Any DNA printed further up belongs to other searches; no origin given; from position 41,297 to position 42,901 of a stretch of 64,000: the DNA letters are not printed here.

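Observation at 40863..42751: Candidate Septu-like (PtuA ATPase + PtuB HNH) two-gene defence module wedged into the purE-purK operon with overlapping ATGA start/stop codons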

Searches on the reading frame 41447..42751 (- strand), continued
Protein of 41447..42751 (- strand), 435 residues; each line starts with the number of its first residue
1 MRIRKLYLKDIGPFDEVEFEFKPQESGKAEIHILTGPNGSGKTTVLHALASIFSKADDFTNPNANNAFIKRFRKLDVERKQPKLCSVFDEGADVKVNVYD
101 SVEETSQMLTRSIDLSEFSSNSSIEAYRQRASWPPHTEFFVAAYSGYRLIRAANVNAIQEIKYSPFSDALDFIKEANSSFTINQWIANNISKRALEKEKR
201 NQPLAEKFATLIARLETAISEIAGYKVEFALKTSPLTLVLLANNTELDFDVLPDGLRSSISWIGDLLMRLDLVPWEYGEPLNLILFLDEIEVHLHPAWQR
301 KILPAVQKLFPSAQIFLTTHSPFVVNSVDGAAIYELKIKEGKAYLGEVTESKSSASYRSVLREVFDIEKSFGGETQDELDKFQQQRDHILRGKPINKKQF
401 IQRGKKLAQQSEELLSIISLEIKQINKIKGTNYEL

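Call 10: find_encoding_contigs(protein=P0002, flank=6000, max_places=3)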
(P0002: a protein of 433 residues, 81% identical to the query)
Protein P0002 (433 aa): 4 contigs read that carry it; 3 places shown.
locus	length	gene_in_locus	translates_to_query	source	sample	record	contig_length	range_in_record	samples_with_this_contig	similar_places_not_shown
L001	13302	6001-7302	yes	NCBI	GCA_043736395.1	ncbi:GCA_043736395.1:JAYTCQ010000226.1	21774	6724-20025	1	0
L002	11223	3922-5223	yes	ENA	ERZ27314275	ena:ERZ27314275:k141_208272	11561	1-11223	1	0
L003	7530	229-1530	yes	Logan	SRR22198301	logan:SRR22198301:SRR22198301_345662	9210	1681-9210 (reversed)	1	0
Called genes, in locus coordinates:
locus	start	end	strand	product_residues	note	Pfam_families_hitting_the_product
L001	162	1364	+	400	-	-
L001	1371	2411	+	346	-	PF00069:Pkinase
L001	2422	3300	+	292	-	PF13672:PP2C_2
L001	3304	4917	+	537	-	-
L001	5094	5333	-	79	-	-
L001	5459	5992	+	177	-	PF00731:AIRC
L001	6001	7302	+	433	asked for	PF02463:SMC_N (faint), PF13175:AAA_15 (weak), PF13476:AAA_23, PF13514:AAA_27, PF13555:AAA_29 (weak), PF13304:AAA_21, PF13175:AAA_15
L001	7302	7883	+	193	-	-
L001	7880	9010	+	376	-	PF22660:RS_preATP-grasp-like, PF02222:ATP-grasp, PF17769:PurK_C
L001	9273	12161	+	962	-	PF00082:Peptidase_S8, PF01483:P_proprotein (weak)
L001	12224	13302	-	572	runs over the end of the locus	PF04389:Peptidase_M28, PF01546:Peptidase_M20 (faint)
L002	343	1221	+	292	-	PF13672:PP2C_2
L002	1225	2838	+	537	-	-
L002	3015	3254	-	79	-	-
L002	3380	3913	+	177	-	PF00731:AIRC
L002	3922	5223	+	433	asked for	PF02463:SMC_N (faint), PF13175:AAA_15 (weak), PF13476:AAA_23, PF13514:AAA_27, PF13555:AAA_29 (weak), PF13304:AAA_21, PF13175:AAA_15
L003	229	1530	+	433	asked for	PF02463:SMC_N (faint), PF13175:AAA_15 (weak), PF13476:AAA_23, PF13514:AAA_27, PF13555:AAA_29 (weak), PF13304:AAA_21, PF13175:AAA_15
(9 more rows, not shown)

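Call 11: find_encoding_contigs(protein=P0005, flank=6000, max_places=3)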
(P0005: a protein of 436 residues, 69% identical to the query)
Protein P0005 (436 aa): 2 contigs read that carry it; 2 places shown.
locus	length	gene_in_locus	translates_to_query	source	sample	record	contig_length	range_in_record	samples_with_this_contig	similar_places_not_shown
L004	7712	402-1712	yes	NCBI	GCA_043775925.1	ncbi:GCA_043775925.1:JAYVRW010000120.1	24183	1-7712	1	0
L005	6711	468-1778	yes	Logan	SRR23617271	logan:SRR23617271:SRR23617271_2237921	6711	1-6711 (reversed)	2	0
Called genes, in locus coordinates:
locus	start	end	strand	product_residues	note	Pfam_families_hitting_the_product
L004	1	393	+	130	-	?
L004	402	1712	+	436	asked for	PF02463:SMC_N (faint), PF13175:AAA_15 (weak), PF13476:AAA_23, PF13514:AAA_27, PF13555:AAA_29 (weak), PF13304:AAA_21, PF13175:AAA_15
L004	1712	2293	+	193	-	-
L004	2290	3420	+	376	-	PF22660:RS_preATP-grasp-like, PF02222:ATP-grasp, PF17769:PurK_C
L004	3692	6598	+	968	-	PF00082:Peptidase_S8, PF01483:P_proprotein (weak)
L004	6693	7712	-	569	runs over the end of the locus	PF04389:Peptidase_M28, PF01546:Peptidase_M20 (weak)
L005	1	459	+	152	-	?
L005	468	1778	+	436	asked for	PF02463:SMC_N (faint), PF13175:AAA_15 (weak), PF13476:AAA_23, PF13514:AAA_27, PF13555:AAA_29 (weak), PF13304:AAA_21, PF13175:AAA_15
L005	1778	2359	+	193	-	-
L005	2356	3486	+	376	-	PF22660:RS_preATP-grasp-like, PF02222:ATP-grasp, PF17769:PurK_C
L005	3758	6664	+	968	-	PF00082:Peptidase_S8, PF01483:P_proprotein (weak)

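Call 12: find_encoding_contigs(protein=P0003, flank=6000, max_places=3)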
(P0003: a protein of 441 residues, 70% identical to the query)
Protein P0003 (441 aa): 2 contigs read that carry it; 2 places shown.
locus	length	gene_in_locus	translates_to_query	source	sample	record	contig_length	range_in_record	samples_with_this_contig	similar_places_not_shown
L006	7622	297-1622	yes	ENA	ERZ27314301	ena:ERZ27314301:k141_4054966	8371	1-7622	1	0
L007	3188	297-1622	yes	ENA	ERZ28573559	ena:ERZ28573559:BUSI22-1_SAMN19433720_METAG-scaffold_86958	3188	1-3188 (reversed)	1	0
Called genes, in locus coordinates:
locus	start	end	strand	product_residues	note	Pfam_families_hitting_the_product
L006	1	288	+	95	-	?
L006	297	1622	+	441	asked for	PF02463:SMC_N (faint), PF13175:AAA_15 (weak), PF13476:AAA_23, PF13514:AAA_27, PF13175:AAA_15, PF13304:AAA_21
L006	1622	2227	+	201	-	-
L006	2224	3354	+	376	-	PF22660:RS_preATP-grasp-like, PF02222:ATP-grasp, PF17769:PurK_C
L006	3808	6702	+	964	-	PF00082:Peptidase_S8, PF01483:P_proprotein (faint)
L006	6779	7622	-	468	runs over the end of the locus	PF04389:Peptidase_M28, PF01546:Peptidase_M20 (faint)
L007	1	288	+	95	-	?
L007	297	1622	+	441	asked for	PF02463:SMC_N (faint), PF13175:AAA_15 (weak), PF13476:AAA_23, PF13514:AAA_27, PF13175:AAA_15, PF13304:AAA_21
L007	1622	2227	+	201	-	-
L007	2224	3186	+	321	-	?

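Call 14: find_encoding_contigs(protein=P0011, flank=6000, max_places=2)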
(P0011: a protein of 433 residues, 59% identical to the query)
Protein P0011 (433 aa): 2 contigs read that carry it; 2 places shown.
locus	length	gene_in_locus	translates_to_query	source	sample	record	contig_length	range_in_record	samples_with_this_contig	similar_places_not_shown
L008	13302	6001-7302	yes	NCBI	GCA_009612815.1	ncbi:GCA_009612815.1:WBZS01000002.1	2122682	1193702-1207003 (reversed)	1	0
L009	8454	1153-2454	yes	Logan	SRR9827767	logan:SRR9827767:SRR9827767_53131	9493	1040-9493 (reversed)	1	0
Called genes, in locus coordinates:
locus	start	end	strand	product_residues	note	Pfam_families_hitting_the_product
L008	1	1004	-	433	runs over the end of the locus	PF02638:GHL10, PF13200:DUF4015 (weak)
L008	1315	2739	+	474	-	PF00180:Iso_dh, PF18324:Isocitrate_DH_C_bact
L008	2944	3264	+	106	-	PF12840:HTH_20, PF01022:HTH_5, PF12802:MarR_2 (weak), PF21476:PF0610-like_N (faint)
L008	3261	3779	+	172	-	PF08327:AHSA1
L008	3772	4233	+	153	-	PF06983:3-dmu-9_3-mt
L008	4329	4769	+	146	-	PF08818:DUF1801 (weak)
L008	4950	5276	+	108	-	PF09966:DUF2200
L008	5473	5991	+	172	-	PF00731:AIRC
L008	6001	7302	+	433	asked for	PF02463:SMC_N (faint), PF13175:AAA_15 (weak), PF13476:AAA_23, PF13514:AAA_27, PF00005:ABC_tran (weak), PF13304:AAA_21 (weak), PF13175:AAA_15, PF13304:AAA_21, +1 more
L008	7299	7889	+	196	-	-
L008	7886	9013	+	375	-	PF22660:RS_preATP-grasp-like, PF02222:ATP-grasp, PF07478:Dala_Dala_lig_C (faint), PF17769:PurK_C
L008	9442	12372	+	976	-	PF00082:Peptidase_S8, PF01483:P_proprotein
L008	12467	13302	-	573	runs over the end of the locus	PF04389:Peptidase_M28, PF01546:Peptidase_M20 (weak)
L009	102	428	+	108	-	PF09966:DUF2200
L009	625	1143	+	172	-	PF00731:AIRC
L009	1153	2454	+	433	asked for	PF02463:SMC_N (faint), PF13175:AAA_15 (weak), PF13476:AAA_23, PF13514:AAA_27, PF00005:ABC_tran (weak), PF13304:AAA_21 (weak), PF13175:AAA_15, PF13304:AAA_21, +1 more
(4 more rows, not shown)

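Call 15: find_encoding_contigs(protein=P0014, flank=6000, max_places=2)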
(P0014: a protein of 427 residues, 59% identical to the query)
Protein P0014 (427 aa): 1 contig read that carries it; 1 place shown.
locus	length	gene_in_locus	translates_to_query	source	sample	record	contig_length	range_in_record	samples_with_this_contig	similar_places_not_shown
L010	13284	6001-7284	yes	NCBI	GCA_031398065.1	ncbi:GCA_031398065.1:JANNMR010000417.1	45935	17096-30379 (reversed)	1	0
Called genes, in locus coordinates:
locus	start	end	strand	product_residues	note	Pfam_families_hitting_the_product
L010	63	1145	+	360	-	-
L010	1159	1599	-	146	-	PF07366:SnoaL, PF12680:SnoaL_2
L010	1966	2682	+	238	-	-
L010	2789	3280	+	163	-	PF05163:DinB (weak), PF12867:DinB_2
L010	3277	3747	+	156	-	PF00578:AhpC-TSA, PF08534:Redoxin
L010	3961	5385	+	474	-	PF00180:Iso_dh, PF18324:Isocitrate_DH_C_bact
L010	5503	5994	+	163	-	PF00731:AIRC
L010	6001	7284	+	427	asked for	PF02463:SMC_N (faint), PF13175:AAA_15, PF13476:AAA_23, PF13514:AAA_27, PF13555:AAA_29 (weak), PF13304:AAA_21 (weak), PF13175:AAA_15, PF13304:AAA_21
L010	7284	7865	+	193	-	-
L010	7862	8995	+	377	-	PF22660:RS_preATP-grasp-like, PF02786:CPSase_L_D2 (weak), PF02222:ATP-grasp, PF07478:Dala_Dala_lig_C (weak), PF17769:PurK_C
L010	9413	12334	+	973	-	PF00082:Peptidase_S8, PF01483:P_proprotein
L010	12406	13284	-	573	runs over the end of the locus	PF04389:Peptidase_M28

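Call 16: find_encoding_contigs(protein=P0006, flank=6000, max_places=2)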
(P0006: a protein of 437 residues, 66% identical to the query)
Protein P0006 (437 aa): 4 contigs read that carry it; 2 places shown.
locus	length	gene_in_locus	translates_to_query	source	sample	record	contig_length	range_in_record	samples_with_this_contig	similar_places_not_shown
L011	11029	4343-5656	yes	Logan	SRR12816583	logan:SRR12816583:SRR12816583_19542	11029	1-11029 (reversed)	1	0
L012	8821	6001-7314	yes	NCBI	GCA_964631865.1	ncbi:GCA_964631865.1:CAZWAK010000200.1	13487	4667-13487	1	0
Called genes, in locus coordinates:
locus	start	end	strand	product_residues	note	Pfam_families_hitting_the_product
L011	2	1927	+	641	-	?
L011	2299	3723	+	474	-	PF00180:Iso_dh, PF18324:Isocitrate_DH_C_bact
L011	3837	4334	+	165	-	PF00731:AIRC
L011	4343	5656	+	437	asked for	PF02463:SMC_N (faint), PF13175:AAA_15, PF13476:AAA_23, PF13514:AAA_27, PF13555:AAA_29 (faint), PF13304:AAA_21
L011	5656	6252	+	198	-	-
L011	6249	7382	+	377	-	PF22660:RS_preATP-grasp-like, PF02786:CPSase_L_D2 (weak), PF02222:ATP-grasp, PF07478:Dala_Dala_lig_C (faint), PF17769:PurK_C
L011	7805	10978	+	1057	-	PF13088:BNR_2 (faint), PF21471:Reelin_subrepeat-B (faint), PF24316:Tli3 (faint), PF02012:BNR (faint)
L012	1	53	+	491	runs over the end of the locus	-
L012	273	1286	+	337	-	PF08240:ADH_N, PF00107:ADH_zinc_N, PF13602:ADH_zinc_N_2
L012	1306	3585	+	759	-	PF14684:Tricorn_C1 (faint), PF21558:Pept_S41_N_bact (weak), PF03572:Peptidase_S41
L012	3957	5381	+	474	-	PF00180:Iso_dh, PF18324:Isocitrate_DH_C_bact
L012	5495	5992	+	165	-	PF00731:AIRC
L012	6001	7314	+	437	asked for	PF02463:SMC_N (faint), PF13175:AAA_15, PF13476:AAA_23, PF13514:AAA_27, PF13555:AAA_29 (faint), PF13304:AAA_21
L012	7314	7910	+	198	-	-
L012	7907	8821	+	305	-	?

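Call 18: find_related_loci(query=A1, collection=genome_contigs, flank=5000)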
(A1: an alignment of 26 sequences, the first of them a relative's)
Query A1 (435 aa) in genome_contigs; peptide patterns used: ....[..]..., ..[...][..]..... (x = any residue, [..] = any of these).
383 stretches matched a pattern; 292 encode a relative of the query (tblastn E <= 1e-3); the best 80 are kept; 80 distinct loci.
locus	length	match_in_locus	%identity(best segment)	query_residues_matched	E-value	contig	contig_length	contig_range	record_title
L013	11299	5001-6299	81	1-435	0e+0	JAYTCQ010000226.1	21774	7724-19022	MAG: Blastocatellia bacterium isolate GFS_1591 GFS_1591_225, whole genome shotgun sequence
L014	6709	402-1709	69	1-435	0e+0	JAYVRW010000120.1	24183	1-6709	MAG: Blastocatellia bacterium isolate GL73_DN_metabat_76 GL73_DN_metabat_76_119, whole genome shotgun sequence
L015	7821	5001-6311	66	1-435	0e+0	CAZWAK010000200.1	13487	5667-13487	MAG TPA_asm: uncultured Heliobacteriaceae bacterium isolate SRP287051_co1_146 genome assembly, contig: NODE_6095_length_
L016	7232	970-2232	63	1-435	5e-176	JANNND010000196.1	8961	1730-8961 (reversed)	MAG: Blastocatellia bacterium isolate SOY_35_metabat.182 SOY_35_k141_2217805, whole genome shotgun sequence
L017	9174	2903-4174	56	1-435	8e-155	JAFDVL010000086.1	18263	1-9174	MAG: Acidobacteria bacterium isolate SZAS-15 ACID-KAN-5__86__length-18263, whole genome shotgun sequence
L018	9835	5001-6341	56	1-435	8e-147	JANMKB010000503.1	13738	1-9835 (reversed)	MAG: Blastocatellia bacterium isolate OTE_64_metabat_263 OTE_64_k141_3730475, whole genome shotgun sequence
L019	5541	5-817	77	168-435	8e-138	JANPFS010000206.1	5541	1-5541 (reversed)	MAG: Blastocatellia bacterium isolate VAR_78_concoct_101 VAR_78_k141_4336168, whole genome shotgun sequence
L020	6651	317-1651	50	1-435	5e-130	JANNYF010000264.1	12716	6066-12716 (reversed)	MAG: Blastocatellia bacterium isolate VAR_34_concoct_43 VAR_34_k141_2882321, whole genome shotgun sequence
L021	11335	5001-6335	48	1-435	2e-128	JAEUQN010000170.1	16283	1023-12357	MAG: Blastocatellia bacterium isolate new MAG-252 NODE_170_length_16283_cov_4.756818, whole genome shotgun sequence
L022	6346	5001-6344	50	1-429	9e-123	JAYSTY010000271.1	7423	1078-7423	MAG: Blastocatellia bacterium isolate GFS_12554 GFS_12554_270, whole genome shotgun sequence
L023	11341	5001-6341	47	1-435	2e-116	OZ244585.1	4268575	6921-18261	MAG: Pyrinomonadaceae bacterium isolate e53adee5-76c1-4c20-97fc-feefa528e34f genome assembly, chromosome: 1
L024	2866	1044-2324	49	1-435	7e-120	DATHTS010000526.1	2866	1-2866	MAG TPA_asm: Pyrinomonadaceae bacterium isolate SMAG_U16086 k141_1521874, whole genome shotgun sequence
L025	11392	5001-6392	46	1-435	3e-111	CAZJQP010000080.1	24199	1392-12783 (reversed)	MAG TPA_asm: uncultured Blastocatellaceae bacterium isolate SRP189682_co1_493 genome assembly, contig: NODE_3517_length_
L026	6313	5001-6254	48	1-390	3e-110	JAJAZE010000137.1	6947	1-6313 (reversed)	MAG: Pyrinomonadaceae bacterium isolate CAN_BIN29 c_000000038806, whole genome shotgun sequence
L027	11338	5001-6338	46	1-433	3e-110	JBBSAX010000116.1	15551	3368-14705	MAG: Pyrinomonadales bacterium isolate La6_metabat2.050 La6_metabat2.050_K_2815495_L_15551_cov_26.1421, whole genome sho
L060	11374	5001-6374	41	1-435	3e-96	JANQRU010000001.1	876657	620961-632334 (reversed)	MAG: Pyrinomonadaceae bacterium isolate IP29b_bin.76 k99_530964, whole genome shotgun sequence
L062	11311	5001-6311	42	1-432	3e-96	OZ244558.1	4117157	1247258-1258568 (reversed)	MAG: Pyrinomonadaceae bacterium isolate 93593391-07e8-4d36-8b3a-4e9c71e156bb genome assembly, chromosome: 1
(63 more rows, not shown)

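Call 28: search_solved_structures(query=window:41447-42751:-, max_evalue=0.001, show_alignments=1)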
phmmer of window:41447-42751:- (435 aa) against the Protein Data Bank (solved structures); distinct sequences matched with E-value up to 0.001: 15.
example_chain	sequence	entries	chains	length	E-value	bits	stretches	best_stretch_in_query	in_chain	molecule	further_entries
9e8z_C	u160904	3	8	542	4.6e-20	75.6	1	173-345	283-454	Retron Ec83 probable ATPase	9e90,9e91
9o4a_A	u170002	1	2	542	3.6e-18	69.3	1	173-345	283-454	Retron Ec83 probable ATPase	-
9vh1_D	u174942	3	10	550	4.6e-18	69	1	235-367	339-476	Retron Ec78 probable ATPase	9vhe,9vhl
9vkz_A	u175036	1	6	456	1.2e-17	67.7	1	235-336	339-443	Retron Ec78 probable ATPase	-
9nnk_C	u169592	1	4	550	1.2e-17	67.6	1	238-369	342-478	Retreon I-A effector PtuA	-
9kjx_B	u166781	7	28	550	3.2e-17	66.2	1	238-369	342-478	AAA family ATPase | Retron I-A effector PtuA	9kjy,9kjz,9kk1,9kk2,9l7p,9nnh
9nnb_C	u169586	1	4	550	8.3e-17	64.9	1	238-369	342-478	Retron I-A effector PtuA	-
9u9y_A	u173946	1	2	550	2.2e-16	63.5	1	238-369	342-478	AAA family ATPase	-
9n69_A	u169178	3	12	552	5.3e-16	62.2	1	206-334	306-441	AAA family ATPase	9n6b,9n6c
22bu_B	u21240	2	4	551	1.2e-15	61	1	221-348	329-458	AAA family ATPase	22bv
8ee4_A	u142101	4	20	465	9.4e-15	58.1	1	227-340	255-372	PtuA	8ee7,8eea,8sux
22et_E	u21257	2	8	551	1.5e-14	57.5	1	221-348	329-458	PtuA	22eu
8ux9_B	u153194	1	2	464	0.00011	24.9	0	283-327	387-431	AriA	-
8v45_A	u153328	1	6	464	0.00011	24.9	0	283-327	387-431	AriA antitoxin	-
8v46_A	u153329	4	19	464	0.00029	23.5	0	283-327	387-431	AriA antitoxin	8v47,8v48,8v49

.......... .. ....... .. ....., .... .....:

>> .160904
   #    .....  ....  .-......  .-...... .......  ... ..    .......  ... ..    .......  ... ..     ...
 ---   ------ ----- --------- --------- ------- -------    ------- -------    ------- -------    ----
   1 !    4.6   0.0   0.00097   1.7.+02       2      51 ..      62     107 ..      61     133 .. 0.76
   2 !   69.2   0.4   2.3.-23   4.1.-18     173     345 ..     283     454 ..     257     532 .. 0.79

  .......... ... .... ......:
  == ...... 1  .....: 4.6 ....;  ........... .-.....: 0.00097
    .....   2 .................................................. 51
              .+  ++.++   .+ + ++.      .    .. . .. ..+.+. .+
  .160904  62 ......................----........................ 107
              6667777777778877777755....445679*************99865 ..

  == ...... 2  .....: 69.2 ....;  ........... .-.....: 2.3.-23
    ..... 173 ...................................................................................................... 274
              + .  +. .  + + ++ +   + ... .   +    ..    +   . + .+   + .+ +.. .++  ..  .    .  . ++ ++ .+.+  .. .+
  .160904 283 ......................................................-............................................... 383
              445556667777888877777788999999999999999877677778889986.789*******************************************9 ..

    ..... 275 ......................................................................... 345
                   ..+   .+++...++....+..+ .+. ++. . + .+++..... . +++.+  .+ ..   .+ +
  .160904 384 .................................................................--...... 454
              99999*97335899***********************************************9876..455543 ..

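Call 46: find_encoding_contigs(protein=P0001, flank=10000, max_places=2)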
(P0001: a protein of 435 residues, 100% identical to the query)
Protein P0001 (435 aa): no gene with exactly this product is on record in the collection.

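Call 68: predict_structure(alignment_id=A1)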
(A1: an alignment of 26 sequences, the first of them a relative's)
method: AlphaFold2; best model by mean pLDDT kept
length: 435 residues; sequences in the alignment: 26
mean_pLDDT: 80.0   pTM: 0.74
mean pLDDT of the five models: 80.0, 79.4, 74.7, 67.4, 64.9
residues with pLDDT >= 90: 131; 70-90: 210; 50-70: 65; < 50: 29
segments of 3 or more residues with pLDDT < 50: 101-104, 107-110, 354-371
pLDDT, mean of each block of 10 residues (from residue 1): 90 91 83 91 92 75 63 63 81 63 47 52 77 66 85 87 74 63 91 94 91 94 92 89 89 90 89 67 89 84 91 92 84 93 90 50 44 69 86 86 87 79 86 83
secondary structure, 60 per line:
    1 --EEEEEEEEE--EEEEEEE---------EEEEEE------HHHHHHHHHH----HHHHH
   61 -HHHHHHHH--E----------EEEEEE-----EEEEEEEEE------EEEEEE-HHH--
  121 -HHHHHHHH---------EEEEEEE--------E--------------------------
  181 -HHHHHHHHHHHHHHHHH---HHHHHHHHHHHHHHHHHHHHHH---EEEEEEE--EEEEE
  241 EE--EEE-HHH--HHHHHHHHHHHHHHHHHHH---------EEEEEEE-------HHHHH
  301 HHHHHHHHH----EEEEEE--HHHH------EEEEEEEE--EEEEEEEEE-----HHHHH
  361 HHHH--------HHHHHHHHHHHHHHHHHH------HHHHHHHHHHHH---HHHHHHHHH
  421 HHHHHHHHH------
elements in order: E3-11 E14-20 E30-35 H42-51 H56-60 H62-69 E83-88 E94-102 E109-114 H122-129 E139-145 H182-198 H202-223 E227-233 E236-242 E245-247 H254-272 E282-288 H296-309 E314-319 H322-325 E332-339 E342-350 H356-364 H373-390 H397-408 H412-429
